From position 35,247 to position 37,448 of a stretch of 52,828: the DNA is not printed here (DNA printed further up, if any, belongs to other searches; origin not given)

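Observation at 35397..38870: Three-gene operon led by a GHKL (Hsp90/MORC/sacsin-like) ATPase with two unassignable partners: candidate undescribed defence/conflict system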

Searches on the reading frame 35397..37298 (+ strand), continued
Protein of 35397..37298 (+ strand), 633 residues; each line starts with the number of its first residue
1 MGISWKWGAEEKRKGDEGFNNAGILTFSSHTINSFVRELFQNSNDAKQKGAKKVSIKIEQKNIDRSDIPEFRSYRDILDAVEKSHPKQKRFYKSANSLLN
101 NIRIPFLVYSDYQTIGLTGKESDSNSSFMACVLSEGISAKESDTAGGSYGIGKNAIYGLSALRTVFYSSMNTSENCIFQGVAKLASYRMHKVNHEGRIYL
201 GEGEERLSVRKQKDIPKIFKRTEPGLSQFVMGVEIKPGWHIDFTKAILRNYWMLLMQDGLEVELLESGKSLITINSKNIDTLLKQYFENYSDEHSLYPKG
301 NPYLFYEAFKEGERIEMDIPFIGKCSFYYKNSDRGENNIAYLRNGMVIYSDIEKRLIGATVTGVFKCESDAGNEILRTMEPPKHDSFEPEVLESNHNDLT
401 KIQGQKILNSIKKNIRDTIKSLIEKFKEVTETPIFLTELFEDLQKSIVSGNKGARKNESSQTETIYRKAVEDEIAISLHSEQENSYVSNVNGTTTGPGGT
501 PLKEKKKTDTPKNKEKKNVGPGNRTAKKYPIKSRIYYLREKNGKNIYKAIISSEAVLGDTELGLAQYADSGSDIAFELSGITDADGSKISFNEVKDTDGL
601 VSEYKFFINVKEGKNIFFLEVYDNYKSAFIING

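Call 59: search_protein_families(library=pfam, alignment_id=A7, max_evalue=0.00001)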
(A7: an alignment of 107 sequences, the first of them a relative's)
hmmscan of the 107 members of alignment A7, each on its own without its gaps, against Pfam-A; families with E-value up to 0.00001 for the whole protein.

A. member 1, L002:5934-6455:- (173 aa): 0 families

B. families by the number of members that match (of 107 scanned): 128 families (the first 25 are shown)
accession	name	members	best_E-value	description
PF13847.12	Methyltransf_31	3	3.6e-13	Methyltransferase domain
PF13391.12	HNH_2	3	6.9e-13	HNH endonuclease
PF02976.21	MutH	2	1.9e-42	DNA mismatch repair enzyme MutH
PF00239.26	Resolvase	2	1.5e-39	Resolvase, N terminal domain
PF03167.25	UDG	2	4e-38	Uracil DNA glycosylase superfamily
PF14815.12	NUDIX_4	2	5.5e-30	NUDIX domain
PF00589.27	Phage_integrase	2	1.3e-24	Phage integrase family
PF00293.34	NUDIX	2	4.9e-18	NUDIX domain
PF13649.12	Methyltransf_25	2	4.8e-16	Methyltransferase domain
PF08241.18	Methyltransf_11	2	1.4e-15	Methyltransferase domain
PF07508.19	Recombinase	2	7.6e-14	Recombinase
PF08242.18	Methyltransf_12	2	1.2e-12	Methyltransferase domain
PF13489.12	Methyltransf_23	2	5.8e-10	Methyltransferase domain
PF01134.28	GIDA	1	2.7e-153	Glucose inhibited division protein A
PF00872.24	Transposase_mut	1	2e-135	Transposase, Mutator family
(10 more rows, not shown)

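Call 63: find_encoding_contigs(protein=P0010, flank=8000, max_places=2)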
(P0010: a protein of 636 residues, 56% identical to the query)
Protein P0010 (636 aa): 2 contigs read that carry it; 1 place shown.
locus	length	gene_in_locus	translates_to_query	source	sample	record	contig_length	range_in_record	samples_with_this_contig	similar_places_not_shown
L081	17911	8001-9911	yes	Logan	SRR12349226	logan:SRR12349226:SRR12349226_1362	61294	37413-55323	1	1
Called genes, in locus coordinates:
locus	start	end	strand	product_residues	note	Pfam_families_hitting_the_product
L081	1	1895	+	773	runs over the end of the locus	PF18934:DUF5682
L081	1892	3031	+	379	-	PF05762:VWA_CoxE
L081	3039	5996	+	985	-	PF13569:DUF4132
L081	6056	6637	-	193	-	-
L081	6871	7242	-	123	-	-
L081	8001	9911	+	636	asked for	-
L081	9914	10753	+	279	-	-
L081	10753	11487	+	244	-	PF19866:DUF6339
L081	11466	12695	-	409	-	PF09019:EcoRII-C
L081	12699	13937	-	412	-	PF00145:DNA_methylase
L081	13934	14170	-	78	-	PF12844:HTH_19, PF13560:HTH_31, PF13443:HTH_26, PF01381:HTH_3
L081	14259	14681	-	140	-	PF03852:Vsr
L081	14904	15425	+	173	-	-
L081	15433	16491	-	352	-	PF10127:RlaP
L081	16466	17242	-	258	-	PF10127:RlaP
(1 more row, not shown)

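Call 64: find_encoding_contigs(protein=P0006, flank=8000, max_places=2)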
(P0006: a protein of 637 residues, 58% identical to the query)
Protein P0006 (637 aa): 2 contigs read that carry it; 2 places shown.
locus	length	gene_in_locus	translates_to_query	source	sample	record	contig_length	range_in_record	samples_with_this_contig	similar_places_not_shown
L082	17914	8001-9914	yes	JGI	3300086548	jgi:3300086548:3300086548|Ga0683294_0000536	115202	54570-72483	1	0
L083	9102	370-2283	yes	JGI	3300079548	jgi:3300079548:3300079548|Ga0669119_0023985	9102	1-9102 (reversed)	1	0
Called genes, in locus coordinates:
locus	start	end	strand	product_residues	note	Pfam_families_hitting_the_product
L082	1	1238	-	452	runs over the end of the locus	PF05139:Erythro_esteras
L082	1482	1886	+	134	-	-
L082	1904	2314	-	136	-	PF13564:DoxX_2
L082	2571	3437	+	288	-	PF19147:DUF5829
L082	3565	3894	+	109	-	PF22600:MTPAP-like_central (weak), PF01909:NTP_transf_2, PF18765:Polbeta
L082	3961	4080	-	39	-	-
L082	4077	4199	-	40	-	-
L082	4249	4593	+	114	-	-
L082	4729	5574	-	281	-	PF11236:DUF3037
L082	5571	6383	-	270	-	PF20613:HipA_2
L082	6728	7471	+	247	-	-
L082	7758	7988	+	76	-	-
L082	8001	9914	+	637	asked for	-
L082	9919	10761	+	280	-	-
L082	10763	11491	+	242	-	PF19866:DUF6339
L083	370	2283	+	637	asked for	-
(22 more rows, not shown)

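Call 65: find_encoding_contigs(protein=P0020, flank=8000, max_places=2)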
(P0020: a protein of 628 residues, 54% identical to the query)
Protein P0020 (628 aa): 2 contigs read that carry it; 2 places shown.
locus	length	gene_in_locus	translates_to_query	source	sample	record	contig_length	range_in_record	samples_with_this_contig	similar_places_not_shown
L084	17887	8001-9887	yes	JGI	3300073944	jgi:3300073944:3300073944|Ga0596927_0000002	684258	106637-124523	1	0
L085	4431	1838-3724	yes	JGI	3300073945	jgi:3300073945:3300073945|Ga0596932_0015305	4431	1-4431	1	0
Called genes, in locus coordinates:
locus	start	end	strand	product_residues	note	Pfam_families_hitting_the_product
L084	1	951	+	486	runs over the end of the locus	PF00133:tRNA-synt_1 (faint), PF01406:tRNA-synt_1e, PF09334:tRNA-synt_1g (faint), PF09190:DALR_2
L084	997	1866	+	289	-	PF14534:DUF4440 (faint)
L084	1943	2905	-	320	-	PF00493:MCM (faint), PF20030:bpMoxR, PF07726:AAA_3, PF07728:AAA_5, PF17863:AAA_lid_2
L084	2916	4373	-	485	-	PF13624:SurA_N_3 (weak), PF09312:SurA_N, PF13145:Rotamase_2, PF13616:Rotamase_3, PF00639:Rotamase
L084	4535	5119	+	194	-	-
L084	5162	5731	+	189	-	PF01725:Ham1p_like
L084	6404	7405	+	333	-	-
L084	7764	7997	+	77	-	-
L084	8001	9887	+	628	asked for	-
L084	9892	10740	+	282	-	-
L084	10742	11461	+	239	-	PF19866:DUF6339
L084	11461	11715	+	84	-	-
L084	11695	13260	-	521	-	PF00145:DNA_methylase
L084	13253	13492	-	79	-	PF12844:HTH_19, PF13560:HTH_31 (weak), PF01381:HTH_3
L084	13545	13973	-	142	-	PF03852:Vsr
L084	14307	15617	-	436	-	PF14821:Thr_synth_N, PF00291:PALP, PF24857:THR4_C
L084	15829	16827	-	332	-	PF00288:GHMP_kinases_N, PF08544:GHMP_kinases_C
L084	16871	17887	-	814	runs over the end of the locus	PF00696:AA_kinase, PF01842:ACT (weak), PF22468:ACT_9, PF01842:ACT (weak), PF13840:ACT_7, PF22468:ACT_9, PF03447:NAD_binding_3, PF00742:Homoserine_dh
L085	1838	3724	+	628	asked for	-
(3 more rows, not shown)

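Call 66: find_encoding_contigs(protein=P0024, flank=8000, max_places=1)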
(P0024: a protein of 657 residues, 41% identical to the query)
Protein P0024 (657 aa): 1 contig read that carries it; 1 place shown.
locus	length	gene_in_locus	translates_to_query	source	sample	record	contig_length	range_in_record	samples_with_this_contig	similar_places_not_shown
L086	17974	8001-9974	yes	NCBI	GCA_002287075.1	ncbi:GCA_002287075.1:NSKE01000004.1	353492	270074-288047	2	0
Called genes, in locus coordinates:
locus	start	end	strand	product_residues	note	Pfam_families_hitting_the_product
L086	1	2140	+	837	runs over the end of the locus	PF13802:Gal_mutarotas_2, PF01055:Glyco_hydro_31_2nd, PF21365:Glyco_hydro_31_3rd, PF17137:DUF5110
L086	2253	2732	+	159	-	-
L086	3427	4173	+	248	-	PF14451:Ub-Mut7C, PF01927:Mut7-C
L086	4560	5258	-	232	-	PF14848:HU-DNA_bdg, PF18291:HU-HIG (weak), PF14734:DUF4469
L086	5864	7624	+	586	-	PF00145:DNA_methylase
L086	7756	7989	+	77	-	-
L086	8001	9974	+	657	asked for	-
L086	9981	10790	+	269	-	-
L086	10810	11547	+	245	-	PF19866:DUF6339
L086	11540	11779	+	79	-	-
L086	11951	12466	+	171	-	-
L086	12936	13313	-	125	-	PF12826:HHH_2 (faint), PF14520:HHH_5, PF00633:HHH (weak)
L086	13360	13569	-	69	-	-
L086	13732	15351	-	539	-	PF01979:Amidohydro_1, PF07969:Amidohydro_3 (faint), PF13382:Adenine_deam_C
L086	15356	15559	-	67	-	PF11381:DUF3185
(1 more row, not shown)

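Call 67: find_encoding_contigs(protein=P0049, flank=8000, max_places=1)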
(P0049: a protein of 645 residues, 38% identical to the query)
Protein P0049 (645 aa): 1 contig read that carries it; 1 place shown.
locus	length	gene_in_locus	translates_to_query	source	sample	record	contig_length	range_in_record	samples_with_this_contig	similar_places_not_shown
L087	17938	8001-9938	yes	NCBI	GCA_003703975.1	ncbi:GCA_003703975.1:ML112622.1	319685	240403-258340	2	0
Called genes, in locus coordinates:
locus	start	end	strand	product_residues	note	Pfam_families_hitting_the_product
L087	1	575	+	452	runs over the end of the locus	PF16697:Yop-YscD_cpl, PF13367:PrsW-protease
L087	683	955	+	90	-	-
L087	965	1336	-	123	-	-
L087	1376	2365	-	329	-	PF01156:IU_nuc_hydro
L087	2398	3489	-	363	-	-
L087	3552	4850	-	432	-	PF01408:GFO_IDH_MocA, PF19051:GFO_IDH_MocA_C2, PF22725:GFO_IDH_MocA_C3, PF19051:GFO_IDH_MocA_C2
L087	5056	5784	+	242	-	PF01209:Ubie_methyltran, PF13489:Methyltransf_23, PF06325:PrmA (weak), PF13847:Methyltransf_31, PF08241:Methyltransf_11, PF08242:Methyltransf_12, PF13649:Methyltransf_25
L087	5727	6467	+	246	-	PF13568:OMP_b-brl_2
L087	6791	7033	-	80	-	-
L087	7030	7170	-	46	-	-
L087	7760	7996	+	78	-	-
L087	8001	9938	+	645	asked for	-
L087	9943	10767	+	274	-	-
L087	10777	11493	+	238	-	PF19866:DUF6339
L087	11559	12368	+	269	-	PF13091:PLDc_2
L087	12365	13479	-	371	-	PF01527:HTH_Tnp_1, PF13384:HTH_23 (weak), PF13518:HTH_28 (weak), PF13551:HTH_29 (weak), PF13276:HTH_21, PF00665:rve, PF13683:rve_3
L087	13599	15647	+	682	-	PF12704:MacB_PCD, PF02687:FtsX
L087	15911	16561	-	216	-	PF13463:HTH_27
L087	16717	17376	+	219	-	PF00583:Acetyltransf_1, PF13508:Acetyltransf_7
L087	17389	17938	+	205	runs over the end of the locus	PF28474:DUF8412, PF13376:OmdA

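Call 68: find_encoding_contigs(protein=P0116, flank=8000, max_places=1)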
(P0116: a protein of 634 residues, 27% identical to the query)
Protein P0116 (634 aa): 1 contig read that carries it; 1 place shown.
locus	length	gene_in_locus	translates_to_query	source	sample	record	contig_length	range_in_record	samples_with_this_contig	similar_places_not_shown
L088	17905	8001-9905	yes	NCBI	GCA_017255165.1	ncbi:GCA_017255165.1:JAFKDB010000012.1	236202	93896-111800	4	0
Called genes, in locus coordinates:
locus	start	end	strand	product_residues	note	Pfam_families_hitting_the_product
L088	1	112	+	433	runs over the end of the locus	PF01029:NusB, PF22458:RsmF-B_ferredox, PF01728:FtsJ (weak), PF01189:Methyltr_RsmB-F, PF13847:Methyltransf_31, PF13649:Methyltransf_25 (weak)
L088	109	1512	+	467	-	PF00070:Pyr_redox (faint), PF01210:NAD_Gly3P_dh_N (faint), PF01488:Shikimate_DH (faint), PF02254:TrkA_N, PF13241:NAD_binding_7 (weak), PF02080:TrkA_C, PF02254:TrkA_N, PF02080:TrkA_C, +4 more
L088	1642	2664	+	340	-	PF02091:tRNA-synt_2e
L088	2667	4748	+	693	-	PF02092:tRNA_synt_2f, PF05746:DALR_1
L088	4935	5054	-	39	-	PF00990:GGDEF (weak)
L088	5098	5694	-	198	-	-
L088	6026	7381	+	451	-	PF18284:DNA_meth_N, PF00145:DNA_methylase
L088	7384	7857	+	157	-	PF03852:Vsr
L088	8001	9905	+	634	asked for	-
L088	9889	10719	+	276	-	-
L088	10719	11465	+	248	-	PF19866:DUF6339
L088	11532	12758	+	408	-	PF09019:EcoRII-C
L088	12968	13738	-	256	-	PF08448:PAS_4 (faint), PF13426:PAS_9 (weak), PF00990:GGDEF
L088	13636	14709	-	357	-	PF21623:HK_sensor_dom_bact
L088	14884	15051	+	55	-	-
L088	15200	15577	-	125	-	PF10947:DUF2628 (weak)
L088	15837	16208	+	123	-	PF00903:Glyoxalase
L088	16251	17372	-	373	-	PF12679:ABC2_membrane_2, PF12698:ABC2_membrane_3, PF01061:ABC2_membrane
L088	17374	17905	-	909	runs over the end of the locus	PF00005:ABC_tran, PF13555:AAA_29 (faint), PF00005:ABC_tran, PF13304:AAA_21 (weak), PF12679:ABC2_membrane_2, PF12698:ABC2_membrane_3, PF01061:ABC2_membrane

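Call 87: search_dna_similar(query=window:35397-37298:+, collection=plasmids, mode=protein, max_rows=15)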
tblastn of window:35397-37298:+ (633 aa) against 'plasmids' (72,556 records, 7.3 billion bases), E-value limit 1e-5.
Records with a match: 27; places in all: 30; records where one place covers at least 80% of the query: 0.
Best place of each record, by identity: <60% 27.
By first word of the organism name: Ligilactobacillus 9; Lactococcus 6; Priestia 2; Planococcus 1; Deinococcus 1; Paenarthrobacter 1; Arthrobacter 1; Acetoanaerobium 1; Halomicrobium 1; Halobacterium 1; and 3 more.
By predicted mobility (MOB-suite, as given by PLSDB): non-mobilizable 12; mobilizable 9; conjugative 6.
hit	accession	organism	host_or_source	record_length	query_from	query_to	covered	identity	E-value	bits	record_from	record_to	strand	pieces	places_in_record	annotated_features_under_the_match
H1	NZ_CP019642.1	Planococcus lenghuensis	whole organism,crude oil-contamination ...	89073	6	415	65%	28.3%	2e-32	141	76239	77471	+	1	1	hypothetical protein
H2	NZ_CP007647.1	Ligilactobacillus salivarius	swine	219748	17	480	73%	24.2%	7e-19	99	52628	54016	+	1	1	hypothetical protein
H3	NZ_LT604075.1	Ligilactobacillus salivarius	-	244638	17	480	73%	24.0%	1e-18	98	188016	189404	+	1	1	hypothetical protein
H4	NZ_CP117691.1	Priestia megaterium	ginseng,Single cell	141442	19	459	70%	25.1%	7e-27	124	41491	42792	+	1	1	hypothetical protein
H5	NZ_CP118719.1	Priestia aryabhattai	Pure isolate,Tap water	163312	19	459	70%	25.1%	8e-27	124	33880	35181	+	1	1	hypothetical protein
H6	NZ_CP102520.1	Ligilactobacillus salivarius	Homo sapiens,Cell culture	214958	17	480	73%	23.6%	4e-18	97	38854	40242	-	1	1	hypothetical protein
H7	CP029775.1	Deinococcus actinosclerus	mixed culture,wastewater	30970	18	420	64%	26.6%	2e-29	132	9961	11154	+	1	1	hypothetical protein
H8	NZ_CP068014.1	Paenarthrobacter ureafaciens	cell culture,in the nicotine environment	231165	13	425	65%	25.6%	2e-19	100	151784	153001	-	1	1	hypothetical protein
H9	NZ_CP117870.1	Arthrobacter agilis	cell culture,Middle part of the water ...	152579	34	425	62%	27.0%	7e-24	115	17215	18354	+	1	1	hypothetical protein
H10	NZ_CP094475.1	Lactococcus lactis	kefir grains,pure culture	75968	20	387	58%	27.6%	1e-18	99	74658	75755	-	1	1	hypothetical protein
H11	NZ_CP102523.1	Lactococcus lactis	Homo sapiens,Cell culture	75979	20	387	58%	27.6%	1e-18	99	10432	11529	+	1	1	hypothetical protein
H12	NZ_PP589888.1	Lactococcus sp.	Bacterial culture,Dairy environment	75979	20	387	58%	27.6%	1e-18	99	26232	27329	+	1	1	hypothetical protein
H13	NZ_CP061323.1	Lactococcus lactis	butter,butter starter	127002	20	387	58%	27.6%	1e-18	99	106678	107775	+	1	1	hypothetical protein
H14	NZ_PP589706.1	Lactococcus sp.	Bacterial culture,Dairy environment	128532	20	387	58%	27.6%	1e-18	99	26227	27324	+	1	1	hypothetical protein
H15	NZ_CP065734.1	Lactococcus lactis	-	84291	20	387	58%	27.6%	2e-18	98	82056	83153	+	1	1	hypothetical protein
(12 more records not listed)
